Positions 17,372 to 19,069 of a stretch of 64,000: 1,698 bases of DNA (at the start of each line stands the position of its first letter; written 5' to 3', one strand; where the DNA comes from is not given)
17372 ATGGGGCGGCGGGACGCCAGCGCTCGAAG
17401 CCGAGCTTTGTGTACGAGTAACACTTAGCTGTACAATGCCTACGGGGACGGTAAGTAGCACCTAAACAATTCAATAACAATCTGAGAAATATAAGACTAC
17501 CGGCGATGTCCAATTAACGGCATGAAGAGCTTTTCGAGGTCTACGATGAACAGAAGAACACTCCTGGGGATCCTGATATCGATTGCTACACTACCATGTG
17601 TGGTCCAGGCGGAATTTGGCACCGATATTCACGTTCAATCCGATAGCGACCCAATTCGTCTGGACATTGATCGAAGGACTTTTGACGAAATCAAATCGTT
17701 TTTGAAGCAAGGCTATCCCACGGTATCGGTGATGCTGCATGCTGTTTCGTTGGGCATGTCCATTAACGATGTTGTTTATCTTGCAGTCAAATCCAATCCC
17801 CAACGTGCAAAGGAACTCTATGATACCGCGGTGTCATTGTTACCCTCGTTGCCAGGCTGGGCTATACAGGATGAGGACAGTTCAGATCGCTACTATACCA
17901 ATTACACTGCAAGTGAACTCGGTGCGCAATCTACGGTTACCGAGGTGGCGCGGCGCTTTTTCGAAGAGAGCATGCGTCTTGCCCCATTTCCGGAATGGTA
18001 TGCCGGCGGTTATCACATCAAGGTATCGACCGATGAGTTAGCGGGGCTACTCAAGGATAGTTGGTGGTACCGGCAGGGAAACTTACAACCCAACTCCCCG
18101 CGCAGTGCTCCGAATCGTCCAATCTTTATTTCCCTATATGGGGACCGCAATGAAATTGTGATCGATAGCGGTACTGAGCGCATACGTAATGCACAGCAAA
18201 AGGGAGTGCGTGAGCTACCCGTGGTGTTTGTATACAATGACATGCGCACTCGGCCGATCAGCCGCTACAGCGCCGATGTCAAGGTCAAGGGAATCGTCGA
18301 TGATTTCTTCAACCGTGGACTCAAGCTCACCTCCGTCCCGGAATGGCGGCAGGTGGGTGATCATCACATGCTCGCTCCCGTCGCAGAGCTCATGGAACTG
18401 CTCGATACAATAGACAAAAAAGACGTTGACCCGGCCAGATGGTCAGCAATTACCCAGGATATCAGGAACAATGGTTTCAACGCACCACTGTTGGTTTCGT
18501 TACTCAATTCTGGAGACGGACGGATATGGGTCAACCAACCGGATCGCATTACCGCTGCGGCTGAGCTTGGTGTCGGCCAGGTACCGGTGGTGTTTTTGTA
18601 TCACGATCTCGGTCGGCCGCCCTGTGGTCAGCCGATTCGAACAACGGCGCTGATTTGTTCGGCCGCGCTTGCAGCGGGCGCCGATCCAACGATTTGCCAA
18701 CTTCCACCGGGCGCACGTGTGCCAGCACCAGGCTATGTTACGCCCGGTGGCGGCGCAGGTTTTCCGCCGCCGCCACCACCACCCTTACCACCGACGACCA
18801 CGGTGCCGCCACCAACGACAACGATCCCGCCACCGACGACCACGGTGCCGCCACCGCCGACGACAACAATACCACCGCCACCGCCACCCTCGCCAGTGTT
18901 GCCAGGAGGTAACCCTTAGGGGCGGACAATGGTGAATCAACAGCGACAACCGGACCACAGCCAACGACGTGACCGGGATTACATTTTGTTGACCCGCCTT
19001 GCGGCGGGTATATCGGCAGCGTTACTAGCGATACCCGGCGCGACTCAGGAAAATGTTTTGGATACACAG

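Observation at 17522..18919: Unrecognised secreted protein: twin-arginine signal, two homologous domains, Cys-containing linker and mucin-like Pro/Thr tail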

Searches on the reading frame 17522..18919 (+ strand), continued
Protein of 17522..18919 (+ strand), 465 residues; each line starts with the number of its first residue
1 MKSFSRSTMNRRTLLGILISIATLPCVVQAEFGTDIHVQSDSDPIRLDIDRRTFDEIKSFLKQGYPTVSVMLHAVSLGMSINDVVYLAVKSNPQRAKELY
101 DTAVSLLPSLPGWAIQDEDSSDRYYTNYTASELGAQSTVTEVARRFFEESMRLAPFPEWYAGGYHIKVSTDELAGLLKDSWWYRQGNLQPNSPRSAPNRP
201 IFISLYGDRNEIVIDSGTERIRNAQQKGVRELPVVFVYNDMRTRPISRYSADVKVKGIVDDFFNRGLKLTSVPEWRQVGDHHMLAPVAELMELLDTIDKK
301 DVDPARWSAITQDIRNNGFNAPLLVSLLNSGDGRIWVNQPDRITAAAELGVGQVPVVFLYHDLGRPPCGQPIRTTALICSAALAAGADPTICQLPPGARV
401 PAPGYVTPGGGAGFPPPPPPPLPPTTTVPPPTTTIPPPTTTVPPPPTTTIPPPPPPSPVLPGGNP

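Call 86: list_cluster_members(proteins=[P0021, P0022, P0026, P0029, P0034, P0037, P0044, P0052, P0064, P0075])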
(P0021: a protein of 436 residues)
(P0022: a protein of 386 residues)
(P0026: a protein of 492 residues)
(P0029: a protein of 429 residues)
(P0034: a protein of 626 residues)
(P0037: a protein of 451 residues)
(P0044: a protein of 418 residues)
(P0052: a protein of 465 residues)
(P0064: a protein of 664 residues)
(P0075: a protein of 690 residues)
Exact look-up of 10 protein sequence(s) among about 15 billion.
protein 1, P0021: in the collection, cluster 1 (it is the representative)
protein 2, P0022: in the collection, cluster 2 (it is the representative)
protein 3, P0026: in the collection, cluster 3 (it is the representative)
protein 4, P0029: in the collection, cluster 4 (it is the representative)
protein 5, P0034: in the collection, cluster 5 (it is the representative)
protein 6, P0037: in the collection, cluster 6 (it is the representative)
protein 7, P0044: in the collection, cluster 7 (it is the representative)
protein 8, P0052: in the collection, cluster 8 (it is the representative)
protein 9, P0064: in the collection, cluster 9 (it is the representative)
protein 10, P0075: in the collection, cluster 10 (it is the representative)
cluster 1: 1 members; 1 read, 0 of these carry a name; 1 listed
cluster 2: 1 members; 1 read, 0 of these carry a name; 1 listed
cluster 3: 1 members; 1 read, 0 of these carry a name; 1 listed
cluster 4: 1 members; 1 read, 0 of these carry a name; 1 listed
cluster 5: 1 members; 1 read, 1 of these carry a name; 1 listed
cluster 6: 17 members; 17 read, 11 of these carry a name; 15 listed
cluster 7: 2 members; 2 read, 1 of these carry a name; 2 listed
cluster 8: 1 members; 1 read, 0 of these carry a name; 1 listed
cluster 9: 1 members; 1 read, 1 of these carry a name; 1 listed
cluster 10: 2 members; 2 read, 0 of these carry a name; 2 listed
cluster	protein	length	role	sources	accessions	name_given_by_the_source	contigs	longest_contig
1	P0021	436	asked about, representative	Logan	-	-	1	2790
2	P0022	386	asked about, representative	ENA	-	-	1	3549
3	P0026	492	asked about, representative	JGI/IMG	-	-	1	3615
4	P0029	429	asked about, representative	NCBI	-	-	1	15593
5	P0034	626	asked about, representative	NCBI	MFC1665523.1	FecR domain-containing protein [Pseudomonadota bacterium]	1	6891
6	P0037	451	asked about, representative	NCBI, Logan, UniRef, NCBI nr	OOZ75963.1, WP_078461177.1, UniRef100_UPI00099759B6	hypothetical protein BOW50_10615 [Solemya velum gill symbiont] | hypothetical protein n=1 Tax=Solemya velum gill symbiont TaxID=2340 RepID=UPI00099759B6 | hypothetical protein [Solemya velum gill symbiont]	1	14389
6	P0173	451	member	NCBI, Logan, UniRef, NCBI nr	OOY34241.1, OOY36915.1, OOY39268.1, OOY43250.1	hypothetical protein BOV90_10195 [Solemya velum gill symbiont] | Uncharacterized protein n=2 Tax=Solemya velum gill symbiont TaxID=2340 ... | hypothetical protein [Solemya velum gill symbiont]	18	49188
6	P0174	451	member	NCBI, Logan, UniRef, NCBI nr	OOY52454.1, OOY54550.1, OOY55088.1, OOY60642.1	hypothetical protein [Solemya velum gill symbiont] | hypothetical protein n=1 Tax=Solemya velum gill symbiont TaxID=2340 RepID=UPI00099701EE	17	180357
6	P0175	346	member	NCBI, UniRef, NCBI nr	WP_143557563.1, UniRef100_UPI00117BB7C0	hypothetical protein [Solemya velum gill symbiont] | hypothetical protein n=1 Tax=Solemya velum gill symbiont TaxID=2340 RepID=UPI00117BB7C0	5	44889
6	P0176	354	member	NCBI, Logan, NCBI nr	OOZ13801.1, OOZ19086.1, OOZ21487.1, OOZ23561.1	hypothetical protein BOW35_09965 [Solemya velum gill symbiont] | hypothetical protein BOW27_08965 [Solemya velum gill symbiont]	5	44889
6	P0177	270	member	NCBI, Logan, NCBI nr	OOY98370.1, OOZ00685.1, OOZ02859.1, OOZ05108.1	hypothetical protein BOW22_09095 [Solemya velum gill symbiont] | hypothetical protein BOW19_09105 [Solemya velum gill symbiont]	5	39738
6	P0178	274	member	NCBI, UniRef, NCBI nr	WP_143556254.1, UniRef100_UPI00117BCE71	hypothetical protein [Solemya velum gill symbiont] | hypothetical protein n=1 Tax=Solemya velum gill symbiont TaxID=2340 RepID=UPI00117BCE71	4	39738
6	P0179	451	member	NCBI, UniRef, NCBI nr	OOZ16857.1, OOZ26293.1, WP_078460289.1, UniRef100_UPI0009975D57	hypothetical protein BOW28_08720 [Solemya velum gill symbiont] | hypothetical protein n=1 Tax=Solemya velum gill symbiont TaxID=2340 RepID=UPI0009975D57 | hypothetical protein [Solemya velum gill symbiont]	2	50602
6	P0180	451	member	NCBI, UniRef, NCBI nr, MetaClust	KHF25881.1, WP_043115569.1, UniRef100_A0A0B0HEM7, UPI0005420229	hypothetical protein JV46_13460 [Solemya velum gill symbiont] | Uncharacterized protein n=1 Tax=Solemya velum gill symbiont TaxID=2340 ... | hypothetical protein [Solemya velum gill symbiont]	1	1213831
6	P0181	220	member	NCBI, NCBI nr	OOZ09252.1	hypothetical protein BOW24_09765 [Solemya velum gill symbiont]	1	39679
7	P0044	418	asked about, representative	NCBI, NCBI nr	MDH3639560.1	MAG: hypothetical protein OES09_14030, partial [Gammaproteobacteria bacterium] | hypothetical protein [Gammaproteobacteria bacterium]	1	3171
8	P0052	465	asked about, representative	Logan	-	-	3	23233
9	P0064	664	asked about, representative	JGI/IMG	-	hypothetical protein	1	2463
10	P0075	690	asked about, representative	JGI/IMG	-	-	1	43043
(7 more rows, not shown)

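Call 88: find_homologous_proteins(query=P0052, max_evalue=0.00001)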
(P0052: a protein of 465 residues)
Query P0052 (465 aa): 44 proteins with E <= 0.00001 among 8000 candidates.
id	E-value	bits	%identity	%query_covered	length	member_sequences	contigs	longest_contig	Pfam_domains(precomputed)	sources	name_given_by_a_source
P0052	0.0e+0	1058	100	100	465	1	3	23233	-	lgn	-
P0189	1.1e-243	827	77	88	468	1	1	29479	-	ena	-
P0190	7.2e-136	472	69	65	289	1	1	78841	-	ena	-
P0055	4.6e-110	387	44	96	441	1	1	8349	-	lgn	-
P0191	1.7e-107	378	46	82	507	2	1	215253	-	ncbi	ncbi:MAG: hypothetical protein AAF431_01250 [Pseudomonadota bacterium]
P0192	4.5e-106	373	46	82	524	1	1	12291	-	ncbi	-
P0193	4.6e-103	364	45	82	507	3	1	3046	-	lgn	-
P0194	3.1e-101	358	44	83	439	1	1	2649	-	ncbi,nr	ncbi:MAG: hypothetical protein HKN85_03805 [Gammaproteobacteria bacterium]|nr:hypothetical protein [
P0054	7.0e-101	356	45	79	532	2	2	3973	-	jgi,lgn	-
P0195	2.2e-98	348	45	84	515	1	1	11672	-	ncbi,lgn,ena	-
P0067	1.1e-97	346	42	84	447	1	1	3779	-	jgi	-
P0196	1.2e-97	346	44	80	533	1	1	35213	-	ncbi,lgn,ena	-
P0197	5.1e-97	344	44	84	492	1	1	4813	-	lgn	-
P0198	7.2e-96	340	44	86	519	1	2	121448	-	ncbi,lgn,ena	-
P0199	2.6e-95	338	44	86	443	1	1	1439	-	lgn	-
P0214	3.9e-88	314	39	88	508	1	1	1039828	-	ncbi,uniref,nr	ncbi:hypothetical protein GCM10008090_17680 [Arenicella chitinivorans]|uniref:Uncharacterized protei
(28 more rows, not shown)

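Call 89: find_encoding_contigs(protein=P0214, flank=10000, max_places=1)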
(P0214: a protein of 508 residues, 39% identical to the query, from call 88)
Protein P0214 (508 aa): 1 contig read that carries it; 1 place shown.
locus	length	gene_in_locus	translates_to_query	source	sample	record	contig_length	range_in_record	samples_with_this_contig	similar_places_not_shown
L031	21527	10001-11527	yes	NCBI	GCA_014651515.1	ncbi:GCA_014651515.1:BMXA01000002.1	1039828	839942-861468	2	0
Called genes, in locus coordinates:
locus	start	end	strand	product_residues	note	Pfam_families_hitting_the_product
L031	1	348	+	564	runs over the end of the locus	PF00664:ABC_membrane (faint), PF00005:ABC_tran, PF02463:SMC_N (faint)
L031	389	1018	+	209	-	PF01575:MaoC_dehydratas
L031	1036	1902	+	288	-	PF22624:AASDHPPT_N (weak), PF01648:ACPS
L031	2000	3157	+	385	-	PF00355:Rieske, PF00848:Ring_hydroxyl_A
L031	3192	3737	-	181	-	PF01713:Smr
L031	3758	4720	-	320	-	PF01266:DAO (faint), PF03486:HI0933_like (faint), PF07992:Pyr_redox_2, PF13738:Pyr_redox_3, PF00070:Pyr_redox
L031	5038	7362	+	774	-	PF13491:FtsK_4TM, PF17854:FtsK_alpha, PF01580:FtsK_SpoIIIE, PF12846:AAA_10 (faint), PF09397:FtsK_gamma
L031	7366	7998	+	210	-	PF03548:LolA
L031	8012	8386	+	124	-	PF02537:CRCB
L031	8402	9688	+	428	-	PF02403:Seryl_tRNA_N, PF00587:tRNA-synt_2b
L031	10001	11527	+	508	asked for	-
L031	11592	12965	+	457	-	PF10082:BBP2_2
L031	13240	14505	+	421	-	PF08239:SH3_3 (faint), PF02563:Poly_export, PF10531:SLBB, PF22461:SLBB_2 (faint), PF10531:SLBB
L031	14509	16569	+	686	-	PF02706:Wzz, PF13807:GNVR, PF13614:AAA_31 (weak)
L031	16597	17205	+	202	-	-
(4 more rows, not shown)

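Call 90: find_encoding_contigs(protein=P0191, flank=10000, max_places=1)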
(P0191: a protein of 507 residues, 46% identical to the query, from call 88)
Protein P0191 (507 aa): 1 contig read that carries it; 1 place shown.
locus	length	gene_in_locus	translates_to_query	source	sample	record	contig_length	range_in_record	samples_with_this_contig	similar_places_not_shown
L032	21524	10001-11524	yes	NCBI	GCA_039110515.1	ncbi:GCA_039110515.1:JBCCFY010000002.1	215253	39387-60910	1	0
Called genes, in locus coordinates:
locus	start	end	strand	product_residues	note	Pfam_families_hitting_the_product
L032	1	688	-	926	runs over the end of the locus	PF00311:PEPcase, PF14010:PEPcase_2 (weak)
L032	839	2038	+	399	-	PF00890:FAD_binding_2, PF01134:GIDA (faint), PF01266:DAO (weak), PF03486:HI0933_like, PF07992:Pyr_redox_2 (weak), PF12831:FAD_oxidored, PF13738:Pyr_redox_3 (faint), PF22780:HI0933_like_1st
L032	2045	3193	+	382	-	PF00355:Rieske, PF00848:Ring_hydroxyl_A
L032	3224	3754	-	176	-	PF01713:Smr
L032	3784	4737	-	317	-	PF01266:DAO (faint), PF07992:Pyr_redox_2, PF13738:Pyr_redox_3, PF00070:Pyr_redox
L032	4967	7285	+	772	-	PF13491:FtsK_4TM, PF17854:FtsK_alpha, PF01580:FtsK_SpoIIIE, PF12846:AAA_10 (faint), PF09397:FtsK_gamma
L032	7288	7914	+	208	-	PF03548:LolA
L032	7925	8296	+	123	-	PF02537:CRCB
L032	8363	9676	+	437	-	PF02403:Seryl_tRNA_N, PF00587:tRNA-synt_2b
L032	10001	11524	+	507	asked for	-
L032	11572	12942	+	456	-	PF10082:BBP2_2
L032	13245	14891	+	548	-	PF02563:Poly_export, PF10531:SLBB, PF22461:SLBB_2 (faint), PF10531:SLBB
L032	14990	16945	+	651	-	PF02706:Wzz, PF13807:GNVR, PF13614:AAA_31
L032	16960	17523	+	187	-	-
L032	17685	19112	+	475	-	PF04932:Wzy_C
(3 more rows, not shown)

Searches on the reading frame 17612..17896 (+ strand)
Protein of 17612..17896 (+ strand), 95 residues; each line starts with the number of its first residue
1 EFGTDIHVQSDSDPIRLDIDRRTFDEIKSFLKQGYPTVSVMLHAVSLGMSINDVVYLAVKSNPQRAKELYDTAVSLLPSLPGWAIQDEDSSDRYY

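Call 83: search_solved_structures(query=A6, max_evalue=5, show_alignments=2)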
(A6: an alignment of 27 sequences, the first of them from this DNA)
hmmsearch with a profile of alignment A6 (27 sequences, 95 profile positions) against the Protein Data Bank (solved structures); distinct sequences matched with E-value up to 5: 5.
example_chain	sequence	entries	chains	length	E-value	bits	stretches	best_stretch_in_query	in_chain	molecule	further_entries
6h0d_A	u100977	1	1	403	0.068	16.4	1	16-71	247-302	Putative diflavin flavoprotein A 3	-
6h0c_A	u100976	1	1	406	0.068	16.4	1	16-71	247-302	Putative diflavin flavoprotein A 3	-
2mq8_A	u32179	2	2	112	1.6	11.9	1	3-44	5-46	De novo designed protein LFR1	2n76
8c3w_A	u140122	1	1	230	2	11.7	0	40-74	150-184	dnHEM1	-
7upp_A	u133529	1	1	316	2.4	11.4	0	57-81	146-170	DHT03 protein A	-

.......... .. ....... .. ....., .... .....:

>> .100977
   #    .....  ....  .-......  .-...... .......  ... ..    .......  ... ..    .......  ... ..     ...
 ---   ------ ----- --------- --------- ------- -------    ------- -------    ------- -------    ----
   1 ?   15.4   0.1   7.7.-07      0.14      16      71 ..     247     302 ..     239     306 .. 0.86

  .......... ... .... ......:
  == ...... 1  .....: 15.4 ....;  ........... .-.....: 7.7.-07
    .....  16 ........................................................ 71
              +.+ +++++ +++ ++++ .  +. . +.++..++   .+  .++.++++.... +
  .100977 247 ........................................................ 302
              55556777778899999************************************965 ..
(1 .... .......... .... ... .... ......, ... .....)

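Call 84: search_protein_families(library=pfam, alignment_id=A6, max_evalue=1)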
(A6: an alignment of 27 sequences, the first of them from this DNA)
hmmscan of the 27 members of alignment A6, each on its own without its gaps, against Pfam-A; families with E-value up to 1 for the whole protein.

A. member 1, seq(95 aa): 0 families

B. families by the number of members that match (of 27 scanned): 5 families
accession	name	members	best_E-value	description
PF23866.1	DUF7224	1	0.015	Domain of unknown function (DUF7224)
PF12843.12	QSregVF_b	1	0.066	Putative quorum-sensing-regulated virulence factor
PF04403.18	PqiA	1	0.074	Paraquat-inducible protein A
PF17273.7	DUF5338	1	0.2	Family of unknown function (DUF5338)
PF12860.13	PAS_7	1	0.23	PAS fold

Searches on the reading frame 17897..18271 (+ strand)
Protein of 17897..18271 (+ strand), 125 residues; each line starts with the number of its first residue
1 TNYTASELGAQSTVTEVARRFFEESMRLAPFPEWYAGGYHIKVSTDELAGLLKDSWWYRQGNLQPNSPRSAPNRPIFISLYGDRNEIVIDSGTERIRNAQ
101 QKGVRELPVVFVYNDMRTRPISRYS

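Call 72: search_solved_structures(query=A5, max_evalue=5, show_alignments=2)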
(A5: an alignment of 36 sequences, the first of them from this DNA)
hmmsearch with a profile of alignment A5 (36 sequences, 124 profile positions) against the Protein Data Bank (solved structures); distinct sequences matched with E-value up to 5: 1.
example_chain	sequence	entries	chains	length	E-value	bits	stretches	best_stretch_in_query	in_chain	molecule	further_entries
8fed_D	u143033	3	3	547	1.6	11.9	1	76-119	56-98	Virulence factor mce family protein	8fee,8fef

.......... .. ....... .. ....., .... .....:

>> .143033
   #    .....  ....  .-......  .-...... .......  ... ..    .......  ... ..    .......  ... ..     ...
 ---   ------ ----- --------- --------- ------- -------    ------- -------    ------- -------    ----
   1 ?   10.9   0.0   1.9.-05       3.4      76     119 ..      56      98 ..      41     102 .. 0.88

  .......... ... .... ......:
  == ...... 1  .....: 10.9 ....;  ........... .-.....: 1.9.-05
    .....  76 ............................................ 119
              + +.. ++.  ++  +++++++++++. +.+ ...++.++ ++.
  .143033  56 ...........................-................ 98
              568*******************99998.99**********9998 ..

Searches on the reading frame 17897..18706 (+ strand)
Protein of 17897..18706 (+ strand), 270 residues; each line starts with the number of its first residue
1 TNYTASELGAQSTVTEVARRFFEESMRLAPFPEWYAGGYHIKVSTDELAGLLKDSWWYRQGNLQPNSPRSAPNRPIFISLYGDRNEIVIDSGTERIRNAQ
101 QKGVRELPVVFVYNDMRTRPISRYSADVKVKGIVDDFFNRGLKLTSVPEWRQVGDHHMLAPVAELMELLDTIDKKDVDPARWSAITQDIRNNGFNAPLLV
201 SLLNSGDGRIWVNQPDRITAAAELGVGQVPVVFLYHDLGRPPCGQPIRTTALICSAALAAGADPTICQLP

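Call 102: predict_structure(alignment_id=A7)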
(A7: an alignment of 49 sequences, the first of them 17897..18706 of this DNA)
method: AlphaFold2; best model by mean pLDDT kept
length: 270 residues; sequences in the alignment: 49
mean_pLDDT: 91.1   pTM: 0.82
mean pLDDT of the five models: 91.1, 90.2, 87.2, 86.7, 86.6
residues with pLDDT >= 90: 197; 70-90: 57; 50-70: 16; < 50: 0
segments of 3 or more residues with pLDDT < 50: none
pLDDT, mean of each block of 10 residues (from residue 1): 95 96 97 92 97 94 73 89 96 89 96 97 97 95 93 93 96 96 97 93 85 96 98 85 64 76 83
secondary structure, 60 per line:
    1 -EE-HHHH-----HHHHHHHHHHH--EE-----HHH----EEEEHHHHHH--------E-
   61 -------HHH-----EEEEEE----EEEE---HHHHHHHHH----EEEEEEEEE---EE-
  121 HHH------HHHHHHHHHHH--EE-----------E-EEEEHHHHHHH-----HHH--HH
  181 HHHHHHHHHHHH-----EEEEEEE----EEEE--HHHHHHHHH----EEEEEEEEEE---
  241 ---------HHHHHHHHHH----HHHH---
elements in order: H5-8 H14-24 E41-44 H45-50 E76-81 E86-89 H93-101 E106-114 H130-140 E158-161 H162-168 H179-192 E198-204 E209-212 H215-223 E228-237 H250-259 H264-267
